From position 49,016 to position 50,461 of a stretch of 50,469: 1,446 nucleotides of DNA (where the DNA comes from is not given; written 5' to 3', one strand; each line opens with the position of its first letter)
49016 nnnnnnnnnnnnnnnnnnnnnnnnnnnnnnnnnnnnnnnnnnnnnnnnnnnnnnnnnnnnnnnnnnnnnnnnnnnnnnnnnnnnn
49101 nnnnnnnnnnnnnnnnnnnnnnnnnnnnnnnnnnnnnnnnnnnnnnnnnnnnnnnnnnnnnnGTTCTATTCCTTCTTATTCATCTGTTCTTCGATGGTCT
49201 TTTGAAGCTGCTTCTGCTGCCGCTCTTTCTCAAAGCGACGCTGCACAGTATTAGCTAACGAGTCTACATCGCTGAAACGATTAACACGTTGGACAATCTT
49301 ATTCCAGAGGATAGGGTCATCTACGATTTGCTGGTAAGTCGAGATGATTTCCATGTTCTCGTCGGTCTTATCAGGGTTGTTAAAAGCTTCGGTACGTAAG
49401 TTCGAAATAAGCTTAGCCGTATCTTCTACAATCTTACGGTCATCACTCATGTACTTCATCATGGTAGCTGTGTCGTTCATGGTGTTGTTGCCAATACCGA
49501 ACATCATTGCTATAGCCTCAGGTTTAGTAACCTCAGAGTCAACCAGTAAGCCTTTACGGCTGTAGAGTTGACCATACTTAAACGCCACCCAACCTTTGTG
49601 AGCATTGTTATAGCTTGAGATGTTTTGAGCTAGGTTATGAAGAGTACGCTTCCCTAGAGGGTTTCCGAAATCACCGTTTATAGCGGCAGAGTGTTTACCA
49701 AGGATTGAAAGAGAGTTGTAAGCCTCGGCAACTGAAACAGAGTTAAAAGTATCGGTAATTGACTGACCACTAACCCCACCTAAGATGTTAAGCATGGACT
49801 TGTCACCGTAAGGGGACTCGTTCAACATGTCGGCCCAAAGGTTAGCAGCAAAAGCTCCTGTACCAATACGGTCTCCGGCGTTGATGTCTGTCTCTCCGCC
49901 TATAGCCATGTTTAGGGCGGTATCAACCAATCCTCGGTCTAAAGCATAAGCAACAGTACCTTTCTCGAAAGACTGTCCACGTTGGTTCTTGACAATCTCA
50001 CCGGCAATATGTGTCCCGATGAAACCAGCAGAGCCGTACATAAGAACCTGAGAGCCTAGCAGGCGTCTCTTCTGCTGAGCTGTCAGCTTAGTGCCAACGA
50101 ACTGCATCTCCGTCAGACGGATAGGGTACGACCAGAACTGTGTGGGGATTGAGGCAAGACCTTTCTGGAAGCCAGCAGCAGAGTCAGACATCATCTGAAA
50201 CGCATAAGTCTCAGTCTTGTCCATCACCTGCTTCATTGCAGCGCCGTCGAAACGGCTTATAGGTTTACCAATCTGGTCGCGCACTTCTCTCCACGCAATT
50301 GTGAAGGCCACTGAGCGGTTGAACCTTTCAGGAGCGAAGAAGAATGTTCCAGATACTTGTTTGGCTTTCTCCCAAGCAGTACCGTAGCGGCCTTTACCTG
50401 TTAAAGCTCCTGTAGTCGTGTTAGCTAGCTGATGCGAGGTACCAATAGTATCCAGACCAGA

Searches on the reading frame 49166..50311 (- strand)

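Call 12: search_protein_families(library=pfam, proteins=[window:49166-50311:-], max_evalue=0.01)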
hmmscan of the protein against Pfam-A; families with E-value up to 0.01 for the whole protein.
window:49166-50311:- (381 aa): 0 families

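Call 39: search_protein_families(library=phrogs, proteins=[window:49169-50311:-], max_evalue=0.01)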
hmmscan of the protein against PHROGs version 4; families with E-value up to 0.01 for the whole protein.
window:49169-50311:- (381 aa): 3 families
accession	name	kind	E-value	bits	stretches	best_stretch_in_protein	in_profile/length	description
phrog_12003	-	head and packaging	9.9e-19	67.6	1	2-315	1047-1359/1440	internal virion protein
phrog_18427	-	unknown function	1.3e-08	34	1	6-326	1164-1474/1554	-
phrog_38076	-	unknown function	1.5e-07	30.4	1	21-194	1141-1310/1487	-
